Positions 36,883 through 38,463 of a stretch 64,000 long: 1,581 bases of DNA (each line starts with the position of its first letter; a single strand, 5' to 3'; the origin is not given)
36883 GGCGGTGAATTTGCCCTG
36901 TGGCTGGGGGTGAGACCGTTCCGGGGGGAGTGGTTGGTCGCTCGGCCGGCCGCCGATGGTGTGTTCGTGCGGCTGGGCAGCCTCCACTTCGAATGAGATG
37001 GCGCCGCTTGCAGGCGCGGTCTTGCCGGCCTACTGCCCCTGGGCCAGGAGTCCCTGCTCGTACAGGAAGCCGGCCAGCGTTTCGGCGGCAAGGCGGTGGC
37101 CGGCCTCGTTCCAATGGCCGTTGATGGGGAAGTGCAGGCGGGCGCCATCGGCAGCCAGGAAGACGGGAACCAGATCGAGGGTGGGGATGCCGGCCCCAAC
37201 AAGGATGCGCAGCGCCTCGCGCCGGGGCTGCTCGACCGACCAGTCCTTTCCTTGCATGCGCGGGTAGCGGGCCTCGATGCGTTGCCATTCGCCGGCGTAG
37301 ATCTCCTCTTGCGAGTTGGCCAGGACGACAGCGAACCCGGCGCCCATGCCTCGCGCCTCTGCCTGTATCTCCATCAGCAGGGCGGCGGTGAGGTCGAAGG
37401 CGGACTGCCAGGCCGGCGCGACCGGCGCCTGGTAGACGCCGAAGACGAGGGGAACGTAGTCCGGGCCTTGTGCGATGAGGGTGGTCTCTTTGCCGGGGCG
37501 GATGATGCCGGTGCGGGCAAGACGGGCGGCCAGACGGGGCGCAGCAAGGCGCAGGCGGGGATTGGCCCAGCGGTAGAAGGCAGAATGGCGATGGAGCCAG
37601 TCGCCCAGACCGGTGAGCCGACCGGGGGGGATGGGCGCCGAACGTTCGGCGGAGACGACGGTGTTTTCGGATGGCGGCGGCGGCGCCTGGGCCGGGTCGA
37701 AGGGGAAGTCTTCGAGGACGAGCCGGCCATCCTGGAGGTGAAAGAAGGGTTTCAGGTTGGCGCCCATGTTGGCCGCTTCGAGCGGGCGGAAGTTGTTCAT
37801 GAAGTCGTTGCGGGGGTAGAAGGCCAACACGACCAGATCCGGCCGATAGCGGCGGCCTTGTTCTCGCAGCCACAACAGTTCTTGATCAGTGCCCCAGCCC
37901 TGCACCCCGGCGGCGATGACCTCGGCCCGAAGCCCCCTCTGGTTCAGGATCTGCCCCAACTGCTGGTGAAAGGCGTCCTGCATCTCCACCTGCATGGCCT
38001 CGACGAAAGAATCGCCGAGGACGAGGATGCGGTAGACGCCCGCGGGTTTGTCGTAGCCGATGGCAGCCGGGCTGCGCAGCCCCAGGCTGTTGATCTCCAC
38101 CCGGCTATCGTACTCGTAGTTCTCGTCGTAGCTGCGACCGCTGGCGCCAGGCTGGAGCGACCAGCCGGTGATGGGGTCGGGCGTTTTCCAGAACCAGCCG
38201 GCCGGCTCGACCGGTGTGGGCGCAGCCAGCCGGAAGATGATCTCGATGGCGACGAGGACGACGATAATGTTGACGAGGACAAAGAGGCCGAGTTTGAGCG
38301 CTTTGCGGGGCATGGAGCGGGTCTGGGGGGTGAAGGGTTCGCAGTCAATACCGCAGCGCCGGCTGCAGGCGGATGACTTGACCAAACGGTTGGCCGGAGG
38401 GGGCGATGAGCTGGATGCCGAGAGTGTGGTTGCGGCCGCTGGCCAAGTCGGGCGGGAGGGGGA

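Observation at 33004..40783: Three paralogous GT-C membrane glycosyltransferases sharing a C-terminal ~110-aa module, with an interleaved membrane SGNH enzyme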

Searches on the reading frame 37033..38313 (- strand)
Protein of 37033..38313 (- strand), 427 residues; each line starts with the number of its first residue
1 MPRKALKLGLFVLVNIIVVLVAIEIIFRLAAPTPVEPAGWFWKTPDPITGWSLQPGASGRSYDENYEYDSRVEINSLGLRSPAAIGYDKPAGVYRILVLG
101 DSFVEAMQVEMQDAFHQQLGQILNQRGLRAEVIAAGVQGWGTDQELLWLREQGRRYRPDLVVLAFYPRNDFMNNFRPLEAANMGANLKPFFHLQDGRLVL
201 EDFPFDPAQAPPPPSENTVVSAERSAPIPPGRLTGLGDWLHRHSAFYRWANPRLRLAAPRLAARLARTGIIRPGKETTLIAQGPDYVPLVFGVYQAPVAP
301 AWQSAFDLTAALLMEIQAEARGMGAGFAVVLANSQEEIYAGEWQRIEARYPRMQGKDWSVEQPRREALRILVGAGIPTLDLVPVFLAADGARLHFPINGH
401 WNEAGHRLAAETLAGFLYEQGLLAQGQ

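Call 3: search_protein_families(library=pfam, proteins=[window:37033-38313:-], max_evalue=0.1)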
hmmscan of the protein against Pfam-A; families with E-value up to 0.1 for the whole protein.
window:37033-38313:- (427 aa): 3 families
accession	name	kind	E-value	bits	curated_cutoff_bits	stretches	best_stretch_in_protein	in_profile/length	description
PF13472.12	Lipase_GDSL_2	-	1.7e-07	32.4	32.9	1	98-165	1-70/178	GDSL-like Lipase/Acylhydrolase family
PF16822.11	ALGX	-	8.9e-06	26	26.5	1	362-420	73-133/268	SGNH hydrolase-like domain, acetyltransferase AlgX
PF00657.28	Lipase_GDSL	-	0.076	13.6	23.6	0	96-178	1-94/208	GDSL-like Lipase/Acylhydrolase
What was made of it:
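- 37030..38313 (-): Gene C, 427 aa: an N-terminally anchored SGNH / AlgX-AlgJ-like enzyme. GDS lies at 38008-38016. NGHW at 37111-37122 stands where relatives have D-x-HW. Pfam Lipase_GDSL_2 32.4 and ALGX 26.0 bits, both just below cut-off (call 3).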

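Call 4: search_protein_families(library=ncbifam, proteins=[window:37033-38313:-], max_evalue=0.1)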
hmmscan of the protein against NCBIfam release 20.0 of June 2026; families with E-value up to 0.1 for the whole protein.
window:37033-38313:- (427 aa): 2 families
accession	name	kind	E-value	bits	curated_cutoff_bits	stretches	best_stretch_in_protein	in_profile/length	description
NF047475.1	GDSL_LA_2490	hypoth_equivalog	1.8e-06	27.5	325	1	12-171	3-159/431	LA_2490 family SGNH/GDSL-type esterase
NF007819.1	PRK10528.1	equivalog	0.0039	16.9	270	1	95-177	30-111/210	multifunctional acyl-CoA thioesterase I/protease I/lysophospholipase L1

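Call 55: search_solved_structures(query=window:37033-38313:-, max_evalue=1, show_alignments=2)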
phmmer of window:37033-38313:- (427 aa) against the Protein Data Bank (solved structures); distinct sequences matched with E-value up to 1: 5.
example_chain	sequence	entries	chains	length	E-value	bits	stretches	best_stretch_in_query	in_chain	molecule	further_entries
7c23_A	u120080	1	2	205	0.036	16.2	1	94-181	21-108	Carboxylesterase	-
7c29_A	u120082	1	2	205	0.038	16.1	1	94-181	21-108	Carboxylesterase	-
7c2c_A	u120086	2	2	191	0.11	14.5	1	96-182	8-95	SGNH-hydrolase family esterase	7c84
7c2a_A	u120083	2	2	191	0.11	14.5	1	96-182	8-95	SGNH-hydrolase family esterase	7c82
7c2d_A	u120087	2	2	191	0.29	13.2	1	96-182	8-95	SGNH-hydrolase family esterase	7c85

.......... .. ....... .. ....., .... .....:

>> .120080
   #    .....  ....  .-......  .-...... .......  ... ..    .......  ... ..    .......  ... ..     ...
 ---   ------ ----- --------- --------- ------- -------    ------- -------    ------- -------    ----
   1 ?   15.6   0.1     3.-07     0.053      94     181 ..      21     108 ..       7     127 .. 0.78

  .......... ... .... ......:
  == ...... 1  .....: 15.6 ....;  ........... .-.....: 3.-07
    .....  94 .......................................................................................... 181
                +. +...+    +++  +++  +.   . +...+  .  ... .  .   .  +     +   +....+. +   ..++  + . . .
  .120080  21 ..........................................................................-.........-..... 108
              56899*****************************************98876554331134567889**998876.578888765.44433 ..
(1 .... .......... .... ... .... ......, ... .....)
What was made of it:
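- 37030..38313 (-): Blocks I-III align to SGNH esterases (call 55).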

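Call 84: find_related_loci(query=window:37033-38313:-, collection=metagenome_contigs, flank=7000)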
Query window:37033-38313:- (427 aa) in metagenome_contigs; peptide patterns used: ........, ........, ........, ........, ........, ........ (x = any residue, [..] = any of these).
40 stretches matched a pattern; 1 encode a relative of the query (tblastn E <= 1e-3); 1 distinct loci.
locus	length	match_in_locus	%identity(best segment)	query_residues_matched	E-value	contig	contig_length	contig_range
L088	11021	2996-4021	32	42-413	1e-28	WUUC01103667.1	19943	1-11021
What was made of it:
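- Tried and rejected: The metagenome scan for SGNH relatives gave a single distant locus, L088 (call 84), so the SGNH neighbourhood could not be generalised.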
